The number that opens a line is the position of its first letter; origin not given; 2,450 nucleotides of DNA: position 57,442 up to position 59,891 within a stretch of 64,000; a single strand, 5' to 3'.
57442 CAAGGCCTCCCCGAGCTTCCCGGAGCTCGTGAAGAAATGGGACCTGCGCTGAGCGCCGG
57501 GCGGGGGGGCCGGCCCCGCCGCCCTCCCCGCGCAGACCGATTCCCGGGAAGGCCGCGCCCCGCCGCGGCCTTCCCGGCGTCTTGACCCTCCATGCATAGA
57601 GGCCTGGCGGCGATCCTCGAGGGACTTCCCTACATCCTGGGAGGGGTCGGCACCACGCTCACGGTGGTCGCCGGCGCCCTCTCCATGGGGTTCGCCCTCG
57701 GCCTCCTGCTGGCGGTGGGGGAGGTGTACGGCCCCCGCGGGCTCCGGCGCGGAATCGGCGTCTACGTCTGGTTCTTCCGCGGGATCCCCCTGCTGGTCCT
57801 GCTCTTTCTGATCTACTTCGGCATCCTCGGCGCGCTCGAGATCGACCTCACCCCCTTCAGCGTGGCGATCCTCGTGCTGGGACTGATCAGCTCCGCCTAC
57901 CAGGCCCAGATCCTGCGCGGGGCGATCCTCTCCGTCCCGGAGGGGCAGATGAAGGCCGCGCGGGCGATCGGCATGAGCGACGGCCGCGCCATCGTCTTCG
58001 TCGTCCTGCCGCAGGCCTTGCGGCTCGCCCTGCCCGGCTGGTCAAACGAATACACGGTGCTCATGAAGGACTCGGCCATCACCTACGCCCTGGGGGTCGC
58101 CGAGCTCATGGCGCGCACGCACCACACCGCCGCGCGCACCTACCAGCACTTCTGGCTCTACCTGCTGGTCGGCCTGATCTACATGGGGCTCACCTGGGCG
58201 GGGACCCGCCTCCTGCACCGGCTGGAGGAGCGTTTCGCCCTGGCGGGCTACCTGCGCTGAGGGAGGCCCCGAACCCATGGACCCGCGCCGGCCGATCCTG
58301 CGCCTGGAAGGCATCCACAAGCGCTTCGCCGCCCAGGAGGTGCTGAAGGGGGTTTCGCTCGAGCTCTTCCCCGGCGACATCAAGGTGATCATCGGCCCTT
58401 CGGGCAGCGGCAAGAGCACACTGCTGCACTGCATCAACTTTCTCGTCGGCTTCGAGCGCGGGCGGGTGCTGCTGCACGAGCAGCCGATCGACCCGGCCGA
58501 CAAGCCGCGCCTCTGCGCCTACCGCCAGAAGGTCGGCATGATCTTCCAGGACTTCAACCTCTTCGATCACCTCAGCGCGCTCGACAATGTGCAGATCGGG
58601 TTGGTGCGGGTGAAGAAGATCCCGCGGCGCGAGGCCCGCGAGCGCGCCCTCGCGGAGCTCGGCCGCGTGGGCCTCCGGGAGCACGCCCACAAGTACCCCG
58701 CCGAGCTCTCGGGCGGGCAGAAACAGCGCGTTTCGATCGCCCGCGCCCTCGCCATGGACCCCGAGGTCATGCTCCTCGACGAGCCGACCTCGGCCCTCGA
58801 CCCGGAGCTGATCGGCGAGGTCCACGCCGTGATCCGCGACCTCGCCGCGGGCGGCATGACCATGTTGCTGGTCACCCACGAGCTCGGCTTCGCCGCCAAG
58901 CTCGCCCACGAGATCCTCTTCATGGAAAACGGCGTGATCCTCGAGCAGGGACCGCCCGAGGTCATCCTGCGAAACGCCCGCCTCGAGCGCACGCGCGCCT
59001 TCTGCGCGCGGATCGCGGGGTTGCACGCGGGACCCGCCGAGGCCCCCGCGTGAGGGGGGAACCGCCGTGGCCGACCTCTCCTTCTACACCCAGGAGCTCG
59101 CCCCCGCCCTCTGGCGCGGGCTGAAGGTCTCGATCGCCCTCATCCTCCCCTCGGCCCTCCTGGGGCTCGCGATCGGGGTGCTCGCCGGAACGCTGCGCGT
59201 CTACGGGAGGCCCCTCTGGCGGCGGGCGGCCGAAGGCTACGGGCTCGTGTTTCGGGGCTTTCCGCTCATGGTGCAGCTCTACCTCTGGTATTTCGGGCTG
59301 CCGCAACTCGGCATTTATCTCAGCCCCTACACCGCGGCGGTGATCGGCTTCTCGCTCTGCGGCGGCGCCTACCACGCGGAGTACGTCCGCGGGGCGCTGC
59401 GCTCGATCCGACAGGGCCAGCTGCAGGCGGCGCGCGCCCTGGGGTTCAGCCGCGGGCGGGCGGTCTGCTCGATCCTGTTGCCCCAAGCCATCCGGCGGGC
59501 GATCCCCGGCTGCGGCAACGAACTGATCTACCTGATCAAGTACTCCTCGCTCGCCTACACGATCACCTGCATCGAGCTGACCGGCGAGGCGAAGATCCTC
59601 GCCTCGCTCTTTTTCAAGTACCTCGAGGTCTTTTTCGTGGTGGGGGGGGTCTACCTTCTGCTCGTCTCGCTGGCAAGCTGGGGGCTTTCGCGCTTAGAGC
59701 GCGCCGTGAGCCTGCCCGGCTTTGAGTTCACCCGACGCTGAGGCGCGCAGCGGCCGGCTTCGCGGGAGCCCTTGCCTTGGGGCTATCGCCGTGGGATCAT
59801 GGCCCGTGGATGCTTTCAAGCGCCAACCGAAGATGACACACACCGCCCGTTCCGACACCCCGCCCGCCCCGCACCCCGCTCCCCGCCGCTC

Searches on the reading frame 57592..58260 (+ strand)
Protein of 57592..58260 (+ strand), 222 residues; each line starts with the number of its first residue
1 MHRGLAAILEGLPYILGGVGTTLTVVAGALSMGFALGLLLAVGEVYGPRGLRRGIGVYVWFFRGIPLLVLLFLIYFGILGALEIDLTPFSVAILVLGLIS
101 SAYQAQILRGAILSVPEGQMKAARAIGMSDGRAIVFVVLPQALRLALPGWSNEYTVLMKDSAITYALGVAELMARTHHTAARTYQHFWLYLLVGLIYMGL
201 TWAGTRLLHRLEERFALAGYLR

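Call 44: search_protein_families(library=pfam, proteins=[window:57592-58260:+], max_evalue=0.0001)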
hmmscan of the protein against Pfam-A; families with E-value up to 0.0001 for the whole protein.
window:57592-58260:+ (222 aa): 1 family
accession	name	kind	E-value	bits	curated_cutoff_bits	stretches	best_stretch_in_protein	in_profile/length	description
PF00528.27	BPD_transp_1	-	6.8e-17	62.2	26.4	1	33-215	1-182/184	Binding-protein-dependent transport system inner membrane component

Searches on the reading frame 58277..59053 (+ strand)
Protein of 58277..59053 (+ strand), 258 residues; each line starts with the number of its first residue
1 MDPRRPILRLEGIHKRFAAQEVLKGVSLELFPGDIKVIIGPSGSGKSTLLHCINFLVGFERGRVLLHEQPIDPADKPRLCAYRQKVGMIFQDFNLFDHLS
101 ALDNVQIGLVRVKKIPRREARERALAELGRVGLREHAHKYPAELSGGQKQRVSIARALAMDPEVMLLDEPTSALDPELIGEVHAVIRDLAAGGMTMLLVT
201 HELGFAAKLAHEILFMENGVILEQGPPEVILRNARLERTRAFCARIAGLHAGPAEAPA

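Call 44: search_protein_families(library=pfam, proteins=[window:58277-59053:+], max_evalue=0.0001)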
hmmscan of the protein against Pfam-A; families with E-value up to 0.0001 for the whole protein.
window:58277-59053:+ (258 aa): 3 families
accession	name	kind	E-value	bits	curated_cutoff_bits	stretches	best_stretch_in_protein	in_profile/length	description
PF00005.33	ABC_tran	-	3.5e-34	118.8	25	1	23-172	1-137/137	ABC transporter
PF13304.12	AAA_21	-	2.4e-10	41.4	27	0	37-59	3-25/304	AAA domain, putative AbiEii toxin, Type IV TA system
PF02463.25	SMC_N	-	2.5e-09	37.3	40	1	31-205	22-201/220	RecF/RecN/SMC N terminal domain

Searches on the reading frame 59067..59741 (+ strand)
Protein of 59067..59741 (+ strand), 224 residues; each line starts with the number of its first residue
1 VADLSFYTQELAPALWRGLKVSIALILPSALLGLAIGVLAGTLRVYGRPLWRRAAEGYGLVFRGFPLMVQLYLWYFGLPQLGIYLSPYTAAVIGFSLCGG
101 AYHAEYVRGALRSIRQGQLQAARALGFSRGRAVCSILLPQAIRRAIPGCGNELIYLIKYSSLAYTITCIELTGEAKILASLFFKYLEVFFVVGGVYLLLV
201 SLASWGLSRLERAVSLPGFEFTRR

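Call 44: search_protein_families(library=pfam, proteins=[window:59067-59741:+], max_evalue=0.0001)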
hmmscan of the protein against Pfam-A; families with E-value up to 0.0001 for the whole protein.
window:59067-59741:+ (224 aa): 1 family
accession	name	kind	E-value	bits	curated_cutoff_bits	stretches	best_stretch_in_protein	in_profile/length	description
PF00528.27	BPD_transp_1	-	3.4e-19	69.7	26.4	1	33-214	1-182/184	Binding-protein-dependent transport system inner membrane component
